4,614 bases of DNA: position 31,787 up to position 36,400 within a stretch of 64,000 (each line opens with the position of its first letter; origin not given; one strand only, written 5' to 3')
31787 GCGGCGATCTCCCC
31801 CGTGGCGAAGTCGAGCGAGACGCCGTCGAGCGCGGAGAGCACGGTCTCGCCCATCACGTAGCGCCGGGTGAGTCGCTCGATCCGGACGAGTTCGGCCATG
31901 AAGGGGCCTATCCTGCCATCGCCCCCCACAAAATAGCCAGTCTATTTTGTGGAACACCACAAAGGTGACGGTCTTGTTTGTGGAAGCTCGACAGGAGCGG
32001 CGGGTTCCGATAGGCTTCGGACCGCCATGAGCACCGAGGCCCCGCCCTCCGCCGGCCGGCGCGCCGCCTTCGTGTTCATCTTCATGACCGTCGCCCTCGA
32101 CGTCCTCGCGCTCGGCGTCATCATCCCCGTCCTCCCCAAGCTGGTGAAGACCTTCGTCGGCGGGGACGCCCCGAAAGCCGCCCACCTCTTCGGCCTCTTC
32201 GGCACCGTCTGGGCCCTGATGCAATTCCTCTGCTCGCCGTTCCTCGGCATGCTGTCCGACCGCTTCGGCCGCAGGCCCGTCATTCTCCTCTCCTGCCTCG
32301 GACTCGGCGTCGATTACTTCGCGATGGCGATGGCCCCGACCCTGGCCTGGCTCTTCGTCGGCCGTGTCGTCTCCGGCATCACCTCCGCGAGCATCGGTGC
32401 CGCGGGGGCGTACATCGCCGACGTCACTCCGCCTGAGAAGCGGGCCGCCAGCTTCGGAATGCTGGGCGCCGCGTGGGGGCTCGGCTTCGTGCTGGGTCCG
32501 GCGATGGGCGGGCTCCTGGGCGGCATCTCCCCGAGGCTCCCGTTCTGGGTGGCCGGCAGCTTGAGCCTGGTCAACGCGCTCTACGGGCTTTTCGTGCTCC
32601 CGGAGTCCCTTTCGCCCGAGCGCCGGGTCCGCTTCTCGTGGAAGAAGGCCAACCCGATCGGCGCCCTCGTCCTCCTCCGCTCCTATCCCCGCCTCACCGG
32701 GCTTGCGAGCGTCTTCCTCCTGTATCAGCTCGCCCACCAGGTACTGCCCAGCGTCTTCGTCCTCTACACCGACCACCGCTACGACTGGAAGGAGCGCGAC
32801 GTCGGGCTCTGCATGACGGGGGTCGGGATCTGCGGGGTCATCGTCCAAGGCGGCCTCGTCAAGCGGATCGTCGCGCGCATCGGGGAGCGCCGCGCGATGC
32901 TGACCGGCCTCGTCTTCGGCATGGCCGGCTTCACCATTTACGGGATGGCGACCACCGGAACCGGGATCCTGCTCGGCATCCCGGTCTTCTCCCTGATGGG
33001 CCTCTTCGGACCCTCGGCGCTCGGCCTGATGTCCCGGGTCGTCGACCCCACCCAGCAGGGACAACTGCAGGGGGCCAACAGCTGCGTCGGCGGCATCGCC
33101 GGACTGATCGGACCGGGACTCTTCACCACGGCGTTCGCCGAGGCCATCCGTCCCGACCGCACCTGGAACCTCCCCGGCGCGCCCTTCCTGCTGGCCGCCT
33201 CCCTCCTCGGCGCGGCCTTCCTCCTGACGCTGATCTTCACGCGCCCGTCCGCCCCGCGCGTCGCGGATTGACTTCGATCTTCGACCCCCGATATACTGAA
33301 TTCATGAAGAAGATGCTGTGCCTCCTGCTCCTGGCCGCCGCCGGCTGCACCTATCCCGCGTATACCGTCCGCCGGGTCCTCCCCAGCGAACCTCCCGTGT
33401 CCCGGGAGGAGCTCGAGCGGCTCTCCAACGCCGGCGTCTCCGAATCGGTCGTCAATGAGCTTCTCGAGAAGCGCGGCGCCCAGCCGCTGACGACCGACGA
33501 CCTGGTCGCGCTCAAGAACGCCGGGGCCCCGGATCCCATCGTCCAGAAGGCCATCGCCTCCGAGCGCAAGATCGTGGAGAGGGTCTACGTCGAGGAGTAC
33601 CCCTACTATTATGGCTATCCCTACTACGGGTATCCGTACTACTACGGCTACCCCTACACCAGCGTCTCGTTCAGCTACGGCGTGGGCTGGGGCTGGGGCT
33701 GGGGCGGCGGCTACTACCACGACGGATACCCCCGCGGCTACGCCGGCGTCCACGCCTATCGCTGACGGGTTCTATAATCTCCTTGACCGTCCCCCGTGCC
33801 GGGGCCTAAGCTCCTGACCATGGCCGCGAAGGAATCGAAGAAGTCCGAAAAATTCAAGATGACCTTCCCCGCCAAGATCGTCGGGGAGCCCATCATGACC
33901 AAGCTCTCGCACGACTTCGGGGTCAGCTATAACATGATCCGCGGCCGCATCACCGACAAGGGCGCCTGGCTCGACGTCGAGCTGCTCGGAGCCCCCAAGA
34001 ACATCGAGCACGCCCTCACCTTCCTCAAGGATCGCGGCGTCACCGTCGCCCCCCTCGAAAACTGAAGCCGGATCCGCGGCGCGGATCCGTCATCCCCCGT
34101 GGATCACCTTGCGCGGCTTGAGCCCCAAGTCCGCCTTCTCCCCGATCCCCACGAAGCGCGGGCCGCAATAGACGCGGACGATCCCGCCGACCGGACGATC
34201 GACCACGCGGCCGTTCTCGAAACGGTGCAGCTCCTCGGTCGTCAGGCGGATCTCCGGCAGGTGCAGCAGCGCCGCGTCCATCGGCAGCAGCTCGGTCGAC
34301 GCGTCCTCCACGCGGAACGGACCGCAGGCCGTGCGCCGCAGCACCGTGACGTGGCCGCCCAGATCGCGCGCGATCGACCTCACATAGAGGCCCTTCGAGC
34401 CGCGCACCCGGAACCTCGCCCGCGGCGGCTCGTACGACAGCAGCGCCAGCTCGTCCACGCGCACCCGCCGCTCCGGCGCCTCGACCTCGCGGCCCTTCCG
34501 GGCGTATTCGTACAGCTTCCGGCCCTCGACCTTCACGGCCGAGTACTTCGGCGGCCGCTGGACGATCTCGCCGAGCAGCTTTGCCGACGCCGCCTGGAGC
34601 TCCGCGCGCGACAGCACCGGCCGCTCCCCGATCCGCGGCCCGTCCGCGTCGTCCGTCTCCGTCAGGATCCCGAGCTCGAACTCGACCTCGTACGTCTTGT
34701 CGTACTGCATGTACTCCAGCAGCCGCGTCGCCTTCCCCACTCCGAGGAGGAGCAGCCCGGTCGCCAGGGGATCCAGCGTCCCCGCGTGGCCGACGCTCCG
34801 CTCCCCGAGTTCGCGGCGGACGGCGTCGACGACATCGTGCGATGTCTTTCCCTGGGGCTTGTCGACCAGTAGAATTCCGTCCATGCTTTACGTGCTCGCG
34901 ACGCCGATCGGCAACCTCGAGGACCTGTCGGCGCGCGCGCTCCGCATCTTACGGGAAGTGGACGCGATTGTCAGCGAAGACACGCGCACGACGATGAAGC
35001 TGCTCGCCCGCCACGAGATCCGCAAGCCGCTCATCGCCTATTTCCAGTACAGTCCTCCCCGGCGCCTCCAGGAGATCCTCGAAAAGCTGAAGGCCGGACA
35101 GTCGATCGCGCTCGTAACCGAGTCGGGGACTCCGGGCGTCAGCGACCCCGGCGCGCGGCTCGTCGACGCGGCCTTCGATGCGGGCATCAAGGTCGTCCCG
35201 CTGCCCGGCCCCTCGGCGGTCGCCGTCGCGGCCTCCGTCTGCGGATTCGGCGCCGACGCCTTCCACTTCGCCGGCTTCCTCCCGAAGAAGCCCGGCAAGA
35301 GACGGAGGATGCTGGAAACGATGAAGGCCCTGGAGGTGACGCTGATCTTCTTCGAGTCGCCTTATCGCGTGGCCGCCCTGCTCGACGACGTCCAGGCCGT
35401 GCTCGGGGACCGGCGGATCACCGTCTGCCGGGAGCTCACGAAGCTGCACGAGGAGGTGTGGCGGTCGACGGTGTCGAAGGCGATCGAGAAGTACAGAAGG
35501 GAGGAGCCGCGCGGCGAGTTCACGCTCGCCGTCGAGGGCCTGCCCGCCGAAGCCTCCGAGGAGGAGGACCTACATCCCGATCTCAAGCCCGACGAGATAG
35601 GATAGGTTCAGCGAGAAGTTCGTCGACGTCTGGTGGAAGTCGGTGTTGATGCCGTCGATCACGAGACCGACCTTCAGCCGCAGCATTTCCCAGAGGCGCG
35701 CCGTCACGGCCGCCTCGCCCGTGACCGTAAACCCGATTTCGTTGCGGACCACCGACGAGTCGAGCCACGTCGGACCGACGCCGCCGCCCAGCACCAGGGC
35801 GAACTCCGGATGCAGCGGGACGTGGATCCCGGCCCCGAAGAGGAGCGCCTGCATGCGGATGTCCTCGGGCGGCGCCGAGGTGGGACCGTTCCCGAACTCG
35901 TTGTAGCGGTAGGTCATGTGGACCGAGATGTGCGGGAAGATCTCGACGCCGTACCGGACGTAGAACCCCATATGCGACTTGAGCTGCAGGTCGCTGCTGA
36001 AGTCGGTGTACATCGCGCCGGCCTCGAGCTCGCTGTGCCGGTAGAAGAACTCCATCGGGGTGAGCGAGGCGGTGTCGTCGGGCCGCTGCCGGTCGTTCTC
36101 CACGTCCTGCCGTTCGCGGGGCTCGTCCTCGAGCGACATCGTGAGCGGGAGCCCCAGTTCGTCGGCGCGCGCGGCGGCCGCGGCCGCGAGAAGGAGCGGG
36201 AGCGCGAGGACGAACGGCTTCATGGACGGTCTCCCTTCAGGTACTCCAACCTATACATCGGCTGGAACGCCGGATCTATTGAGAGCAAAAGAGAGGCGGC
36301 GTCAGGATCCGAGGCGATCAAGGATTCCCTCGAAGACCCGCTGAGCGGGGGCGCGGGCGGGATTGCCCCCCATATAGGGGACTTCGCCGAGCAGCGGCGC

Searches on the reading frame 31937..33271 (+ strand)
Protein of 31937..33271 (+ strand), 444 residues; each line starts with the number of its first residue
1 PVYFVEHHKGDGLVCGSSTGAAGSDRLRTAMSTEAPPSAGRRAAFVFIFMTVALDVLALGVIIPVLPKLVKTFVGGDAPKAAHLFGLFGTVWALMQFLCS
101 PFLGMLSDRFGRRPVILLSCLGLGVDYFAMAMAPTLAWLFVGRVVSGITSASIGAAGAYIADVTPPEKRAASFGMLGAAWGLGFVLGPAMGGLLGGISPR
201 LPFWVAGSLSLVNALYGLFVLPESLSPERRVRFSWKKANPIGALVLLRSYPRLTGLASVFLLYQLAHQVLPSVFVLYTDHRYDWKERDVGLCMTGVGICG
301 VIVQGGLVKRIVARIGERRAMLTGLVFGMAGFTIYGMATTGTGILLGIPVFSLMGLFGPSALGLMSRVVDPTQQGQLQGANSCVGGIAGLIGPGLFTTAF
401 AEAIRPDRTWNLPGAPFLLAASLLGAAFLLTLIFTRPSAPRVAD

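Call 41: search_protein_families(library=pfam, proteins=[window:31937-33271:+], max_evalue=0.0001)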
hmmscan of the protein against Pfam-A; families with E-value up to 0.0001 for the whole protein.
window:31937-33271:+ (444 aa): 5 families
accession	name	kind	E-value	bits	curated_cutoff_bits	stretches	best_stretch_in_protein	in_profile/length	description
PF07690.21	MFS_1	-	4.8e-50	170.9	33.4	2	49-393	2-347/347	Major Facilitator Superfamily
PF00083.30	Sugar_tr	-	2e-11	43.9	22.3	1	84-224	47-194/452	Sugar (and other) transporter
PF13347.12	MFS_2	-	3.6e-06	26.2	27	0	255-396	228-377/427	MFS/sugar transport protein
PF12832.13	MFS_1_like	-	4.1e-06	26.5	25.2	0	83-194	247-361/373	MFS_1 like family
PF01306.25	LacY_symp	-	3.6e-05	23.2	24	1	89-224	49-191/413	LacY proton/sugar symporter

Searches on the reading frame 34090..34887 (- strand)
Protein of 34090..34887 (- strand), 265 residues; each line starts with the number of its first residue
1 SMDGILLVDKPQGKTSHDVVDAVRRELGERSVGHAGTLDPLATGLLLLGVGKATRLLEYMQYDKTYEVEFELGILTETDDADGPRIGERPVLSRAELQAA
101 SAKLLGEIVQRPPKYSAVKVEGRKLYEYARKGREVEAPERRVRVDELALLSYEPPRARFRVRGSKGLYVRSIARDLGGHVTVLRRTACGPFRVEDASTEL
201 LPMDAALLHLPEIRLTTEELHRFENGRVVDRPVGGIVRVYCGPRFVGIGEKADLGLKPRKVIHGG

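Call 41: search_protein_families(library=pfam, proteins=[window:34090-34887:-], max_evalue=0.0001)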
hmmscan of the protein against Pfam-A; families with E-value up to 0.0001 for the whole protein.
window:34090-34887:- (265 aa): 2 families
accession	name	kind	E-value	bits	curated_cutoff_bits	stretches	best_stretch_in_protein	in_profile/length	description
PF01509.24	TruB_N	-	5.9e-47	160.2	27.3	1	24-169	1-149/149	TruB family pseudouridylate synthase (N terminal domain)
PF09157.17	TruB-C_2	-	2.2e-07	31.1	21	1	211-262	1-57/57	Pseudouridine synthase II TruB, C-terminal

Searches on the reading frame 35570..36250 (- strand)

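Call 41: search_protein_families(library=pfam, proteins=[window:35570-36250:-], max_evalue=0.0001)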
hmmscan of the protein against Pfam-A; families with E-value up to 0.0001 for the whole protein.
window:35570-36250:- (226 aa): 1 family
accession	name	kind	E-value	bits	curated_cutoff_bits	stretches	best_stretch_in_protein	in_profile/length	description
PF13505.12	OMP_b-brl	-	5e-06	27.2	28.7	1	75-218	24-173/175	Outer membrane protein beta-barrel domain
